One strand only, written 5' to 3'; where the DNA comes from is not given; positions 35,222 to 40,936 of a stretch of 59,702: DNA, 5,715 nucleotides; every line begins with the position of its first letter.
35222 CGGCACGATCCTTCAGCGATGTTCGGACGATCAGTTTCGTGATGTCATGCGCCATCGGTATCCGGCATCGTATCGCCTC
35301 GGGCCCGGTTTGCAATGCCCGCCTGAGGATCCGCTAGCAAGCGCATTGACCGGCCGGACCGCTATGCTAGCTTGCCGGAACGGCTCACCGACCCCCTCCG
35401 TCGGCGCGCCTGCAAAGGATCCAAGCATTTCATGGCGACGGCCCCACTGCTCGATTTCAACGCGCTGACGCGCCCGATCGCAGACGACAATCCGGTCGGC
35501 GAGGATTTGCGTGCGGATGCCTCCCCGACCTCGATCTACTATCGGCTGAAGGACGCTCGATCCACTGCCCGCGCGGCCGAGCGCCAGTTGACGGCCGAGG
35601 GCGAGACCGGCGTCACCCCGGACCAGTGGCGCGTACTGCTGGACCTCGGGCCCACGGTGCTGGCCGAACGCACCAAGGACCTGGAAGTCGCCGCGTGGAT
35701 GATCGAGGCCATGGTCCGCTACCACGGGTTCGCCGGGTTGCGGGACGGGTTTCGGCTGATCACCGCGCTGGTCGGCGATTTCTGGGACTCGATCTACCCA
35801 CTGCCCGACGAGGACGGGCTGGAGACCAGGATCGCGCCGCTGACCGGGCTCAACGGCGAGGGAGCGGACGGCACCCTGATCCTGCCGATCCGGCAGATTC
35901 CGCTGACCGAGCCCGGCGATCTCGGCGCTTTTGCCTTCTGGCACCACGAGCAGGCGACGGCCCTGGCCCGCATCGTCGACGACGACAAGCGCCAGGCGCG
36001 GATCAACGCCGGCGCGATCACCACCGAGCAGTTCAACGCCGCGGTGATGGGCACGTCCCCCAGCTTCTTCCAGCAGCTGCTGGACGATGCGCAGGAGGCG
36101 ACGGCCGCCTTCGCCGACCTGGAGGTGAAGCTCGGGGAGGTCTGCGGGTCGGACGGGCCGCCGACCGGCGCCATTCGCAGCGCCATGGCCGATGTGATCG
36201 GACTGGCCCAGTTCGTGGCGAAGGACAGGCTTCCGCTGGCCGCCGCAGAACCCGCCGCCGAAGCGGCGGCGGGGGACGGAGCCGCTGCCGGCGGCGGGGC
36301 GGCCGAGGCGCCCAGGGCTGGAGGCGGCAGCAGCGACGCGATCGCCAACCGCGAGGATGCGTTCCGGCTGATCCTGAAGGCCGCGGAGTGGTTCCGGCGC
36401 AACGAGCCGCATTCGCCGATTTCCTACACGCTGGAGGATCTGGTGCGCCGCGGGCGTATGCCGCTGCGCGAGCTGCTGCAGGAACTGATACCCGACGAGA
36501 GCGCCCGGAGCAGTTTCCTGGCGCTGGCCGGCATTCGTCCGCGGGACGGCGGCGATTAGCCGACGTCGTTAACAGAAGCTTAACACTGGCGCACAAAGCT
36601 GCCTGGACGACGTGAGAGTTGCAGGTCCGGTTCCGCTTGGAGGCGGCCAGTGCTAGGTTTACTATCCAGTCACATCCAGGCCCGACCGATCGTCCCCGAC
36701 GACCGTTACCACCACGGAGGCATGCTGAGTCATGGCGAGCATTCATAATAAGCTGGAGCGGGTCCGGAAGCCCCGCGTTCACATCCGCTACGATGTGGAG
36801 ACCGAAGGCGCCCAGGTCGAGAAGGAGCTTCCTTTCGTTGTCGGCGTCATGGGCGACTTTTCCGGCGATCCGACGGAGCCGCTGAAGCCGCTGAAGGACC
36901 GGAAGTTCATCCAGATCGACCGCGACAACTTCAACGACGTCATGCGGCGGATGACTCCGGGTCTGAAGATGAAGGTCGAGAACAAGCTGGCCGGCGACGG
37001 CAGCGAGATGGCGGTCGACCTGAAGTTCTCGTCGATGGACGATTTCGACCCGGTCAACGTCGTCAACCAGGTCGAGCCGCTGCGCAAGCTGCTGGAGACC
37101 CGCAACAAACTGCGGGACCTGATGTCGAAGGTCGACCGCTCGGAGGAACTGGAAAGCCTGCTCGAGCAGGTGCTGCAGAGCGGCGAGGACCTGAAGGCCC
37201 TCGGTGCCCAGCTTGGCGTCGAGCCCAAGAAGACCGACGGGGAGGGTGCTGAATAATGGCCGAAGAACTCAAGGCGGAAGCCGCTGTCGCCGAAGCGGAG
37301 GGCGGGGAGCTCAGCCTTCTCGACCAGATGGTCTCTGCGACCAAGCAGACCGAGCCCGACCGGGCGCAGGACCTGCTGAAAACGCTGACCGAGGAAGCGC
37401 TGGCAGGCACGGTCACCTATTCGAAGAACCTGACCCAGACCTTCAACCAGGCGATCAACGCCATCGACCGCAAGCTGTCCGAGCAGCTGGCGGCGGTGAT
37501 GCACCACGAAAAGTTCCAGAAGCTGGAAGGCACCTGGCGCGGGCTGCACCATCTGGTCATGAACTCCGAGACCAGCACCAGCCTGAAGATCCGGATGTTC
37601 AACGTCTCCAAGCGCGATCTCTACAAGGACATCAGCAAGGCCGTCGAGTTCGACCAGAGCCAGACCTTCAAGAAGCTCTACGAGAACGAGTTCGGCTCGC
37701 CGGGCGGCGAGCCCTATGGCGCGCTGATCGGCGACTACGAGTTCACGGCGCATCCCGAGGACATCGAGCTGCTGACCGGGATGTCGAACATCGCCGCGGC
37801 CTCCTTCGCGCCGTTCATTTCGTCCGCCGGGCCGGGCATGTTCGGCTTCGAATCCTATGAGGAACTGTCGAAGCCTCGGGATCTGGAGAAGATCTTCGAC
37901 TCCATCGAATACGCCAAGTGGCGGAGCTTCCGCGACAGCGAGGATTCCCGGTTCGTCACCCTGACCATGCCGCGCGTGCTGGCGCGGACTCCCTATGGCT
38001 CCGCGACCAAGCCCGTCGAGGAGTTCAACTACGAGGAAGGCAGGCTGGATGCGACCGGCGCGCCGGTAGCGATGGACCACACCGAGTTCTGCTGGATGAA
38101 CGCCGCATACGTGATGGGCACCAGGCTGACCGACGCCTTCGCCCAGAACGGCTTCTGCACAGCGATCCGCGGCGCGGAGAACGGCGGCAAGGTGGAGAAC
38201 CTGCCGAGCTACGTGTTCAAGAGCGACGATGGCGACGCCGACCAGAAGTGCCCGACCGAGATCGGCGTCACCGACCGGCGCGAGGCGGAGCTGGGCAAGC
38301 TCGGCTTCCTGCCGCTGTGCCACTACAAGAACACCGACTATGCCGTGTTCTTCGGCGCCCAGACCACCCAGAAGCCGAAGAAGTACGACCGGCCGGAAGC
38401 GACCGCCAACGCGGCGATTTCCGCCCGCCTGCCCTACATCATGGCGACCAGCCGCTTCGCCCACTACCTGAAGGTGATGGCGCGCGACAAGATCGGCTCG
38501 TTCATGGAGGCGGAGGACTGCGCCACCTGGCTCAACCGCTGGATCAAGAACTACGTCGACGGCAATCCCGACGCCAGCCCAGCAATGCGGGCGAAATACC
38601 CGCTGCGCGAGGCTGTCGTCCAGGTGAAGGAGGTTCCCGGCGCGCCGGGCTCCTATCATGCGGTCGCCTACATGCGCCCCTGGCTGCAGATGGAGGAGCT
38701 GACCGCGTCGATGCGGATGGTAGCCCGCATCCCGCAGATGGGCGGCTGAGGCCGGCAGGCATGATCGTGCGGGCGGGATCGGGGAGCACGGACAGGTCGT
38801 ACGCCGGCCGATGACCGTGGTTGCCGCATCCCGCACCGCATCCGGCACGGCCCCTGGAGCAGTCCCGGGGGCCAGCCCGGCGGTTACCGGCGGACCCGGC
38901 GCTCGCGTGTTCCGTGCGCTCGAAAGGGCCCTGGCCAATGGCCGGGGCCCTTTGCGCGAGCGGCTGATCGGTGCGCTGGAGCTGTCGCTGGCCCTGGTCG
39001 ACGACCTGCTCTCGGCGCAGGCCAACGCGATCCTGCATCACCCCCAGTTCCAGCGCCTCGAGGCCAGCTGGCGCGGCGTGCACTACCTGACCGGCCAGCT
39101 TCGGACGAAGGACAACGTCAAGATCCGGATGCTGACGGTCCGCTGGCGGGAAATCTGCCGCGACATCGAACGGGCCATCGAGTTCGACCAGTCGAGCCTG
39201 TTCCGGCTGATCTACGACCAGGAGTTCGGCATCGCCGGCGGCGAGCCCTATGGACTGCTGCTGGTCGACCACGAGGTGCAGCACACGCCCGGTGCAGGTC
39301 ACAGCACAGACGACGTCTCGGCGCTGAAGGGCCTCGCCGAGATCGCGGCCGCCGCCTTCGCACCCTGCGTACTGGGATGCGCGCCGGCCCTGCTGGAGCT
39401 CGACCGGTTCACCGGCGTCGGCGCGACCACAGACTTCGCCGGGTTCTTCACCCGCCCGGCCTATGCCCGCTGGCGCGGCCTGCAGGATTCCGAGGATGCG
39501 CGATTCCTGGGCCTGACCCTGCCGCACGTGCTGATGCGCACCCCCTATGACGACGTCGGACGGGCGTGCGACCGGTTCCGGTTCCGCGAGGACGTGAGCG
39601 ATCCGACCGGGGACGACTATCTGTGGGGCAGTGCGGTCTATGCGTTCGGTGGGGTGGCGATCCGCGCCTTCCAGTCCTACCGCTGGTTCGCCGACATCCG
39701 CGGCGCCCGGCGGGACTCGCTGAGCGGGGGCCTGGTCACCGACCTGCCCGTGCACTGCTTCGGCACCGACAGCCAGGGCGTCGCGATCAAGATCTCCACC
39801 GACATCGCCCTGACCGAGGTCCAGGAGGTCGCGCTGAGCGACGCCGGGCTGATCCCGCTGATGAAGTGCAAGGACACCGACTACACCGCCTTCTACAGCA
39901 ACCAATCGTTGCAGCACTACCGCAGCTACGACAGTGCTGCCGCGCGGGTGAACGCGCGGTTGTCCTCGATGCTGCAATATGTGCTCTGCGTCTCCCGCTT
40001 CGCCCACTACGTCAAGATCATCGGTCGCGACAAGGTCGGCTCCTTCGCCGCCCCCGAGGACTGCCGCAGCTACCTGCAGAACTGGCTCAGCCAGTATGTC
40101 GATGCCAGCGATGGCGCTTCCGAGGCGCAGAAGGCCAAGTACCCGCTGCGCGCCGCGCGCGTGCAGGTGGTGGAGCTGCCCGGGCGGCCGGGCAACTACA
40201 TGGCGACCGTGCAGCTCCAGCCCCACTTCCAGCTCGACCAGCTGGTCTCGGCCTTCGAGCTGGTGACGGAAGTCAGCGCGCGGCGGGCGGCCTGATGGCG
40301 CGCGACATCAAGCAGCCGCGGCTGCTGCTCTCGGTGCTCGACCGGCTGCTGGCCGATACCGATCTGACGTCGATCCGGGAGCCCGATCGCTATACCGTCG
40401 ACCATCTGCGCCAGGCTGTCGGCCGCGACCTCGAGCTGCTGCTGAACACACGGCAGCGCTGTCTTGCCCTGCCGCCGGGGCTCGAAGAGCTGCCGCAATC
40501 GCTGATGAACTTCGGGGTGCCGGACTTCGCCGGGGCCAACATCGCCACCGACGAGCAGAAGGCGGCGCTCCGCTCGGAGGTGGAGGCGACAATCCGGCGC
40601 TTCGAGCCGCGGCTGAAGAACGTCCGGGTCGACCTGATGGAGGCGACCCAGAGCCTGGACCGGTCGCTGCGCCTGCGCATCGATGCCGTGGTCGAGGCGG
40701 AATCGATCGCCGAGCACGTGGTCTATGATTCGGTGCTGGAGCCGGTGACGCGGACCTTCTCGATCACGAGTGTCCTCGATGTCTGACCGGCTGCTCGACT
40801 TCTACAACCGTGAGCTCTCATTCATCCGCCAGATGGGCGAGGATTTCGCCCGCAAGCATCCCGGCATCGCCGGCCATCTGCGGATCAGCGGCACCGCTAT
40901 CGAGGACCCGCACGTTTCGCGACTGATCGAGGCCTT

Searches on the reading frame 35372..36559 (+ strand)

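Call 113: search_protein_families(library=pfam, proteins=[window:35372-36559:+], max_evalue=0.0001)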
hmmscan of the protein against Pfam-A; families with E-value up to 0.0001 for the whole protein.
window:35372-36559:+ (395 aa): 1 family
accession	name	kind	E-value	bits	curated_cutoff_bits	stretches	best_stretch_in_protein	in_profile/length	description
PF06812.17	ImpA_N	-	1.1e-33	116.3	26.9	1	34-161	2-118/119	ImpA, N-terminal, type VI secretion system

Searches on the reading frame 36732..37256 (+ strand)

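Call 9: search_protein_families(library=pfam, proteins=[window:36732-37256:+], max_evalue=0.0001)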
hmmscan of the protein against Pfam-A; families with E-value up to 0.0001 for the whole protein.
window:36732-37256:+ (174 aa): 1 family
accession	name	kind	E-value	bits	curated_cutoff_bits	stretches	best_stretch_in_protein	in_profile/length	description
PF05591.17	T6SS_VipA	-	4.2e-63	212.2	24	1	9-161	2-154/155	Type VI secretion system, VipA, VC_A0107 or Hcp2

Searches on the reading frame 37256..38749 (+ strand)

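Call 9: search_protein_families(library=pfam, proteins=[window:37256-38749:+], max_evalue=0.0001)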
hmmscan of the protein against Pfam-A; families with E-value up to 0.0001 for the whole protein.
window:37256-38749:+ (497 aa): 2 families
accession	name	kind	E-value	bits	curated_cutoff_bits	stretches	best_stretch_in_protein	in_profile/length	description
PF05943.17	VipB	-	4.5e-134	446.7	27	1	64-372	1-301/301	EvpB/VC_A0108, tail sheath N-terminal domain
PF18945.5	VipB_2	-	5.3e-46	155.9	27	1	381-492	1-112/112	EvpB/VC_A0108, tail sheath gpW/gp25-like domain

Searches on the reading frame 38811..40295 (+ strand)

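Call 9: search_protein_families(library=pfam, proteins=[window:38811-40295:+], max_evalue=0.0001)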
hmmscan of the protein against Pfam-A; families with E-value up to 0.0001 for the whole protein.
window:38811-40295:+ (494 aa): 2 families
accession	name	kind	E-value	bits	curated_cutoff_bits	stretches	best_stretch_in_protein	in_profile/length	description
PF05943.17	VipB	-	1.1e-109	366.6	27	1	61-368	5-301/301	EvpB/VC_A0108, tail sheath N-terminal domain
PF18945.5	VipB_2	-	3.2e-42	143.7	27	1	378-487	2-111/112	EvpB/VC_A0108, tail sheath gpW/gp25-like domain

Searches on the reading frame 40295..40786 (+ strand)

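Call 113: search_protein_families(library=pfam, proteins=[window:40295-40786:+], max_evalue=0.0001)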
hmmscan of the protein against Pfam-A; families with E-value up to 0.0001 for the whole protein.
window:40295-40786:+ (163 aa): 1 family
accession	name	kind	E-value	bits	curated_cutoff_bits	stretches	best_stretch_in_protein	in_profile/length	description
PF04965.19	GPW_gp25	-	1.3e-20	73.5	27.2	1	37-136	2-94/96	Baseplate wedge protein gp25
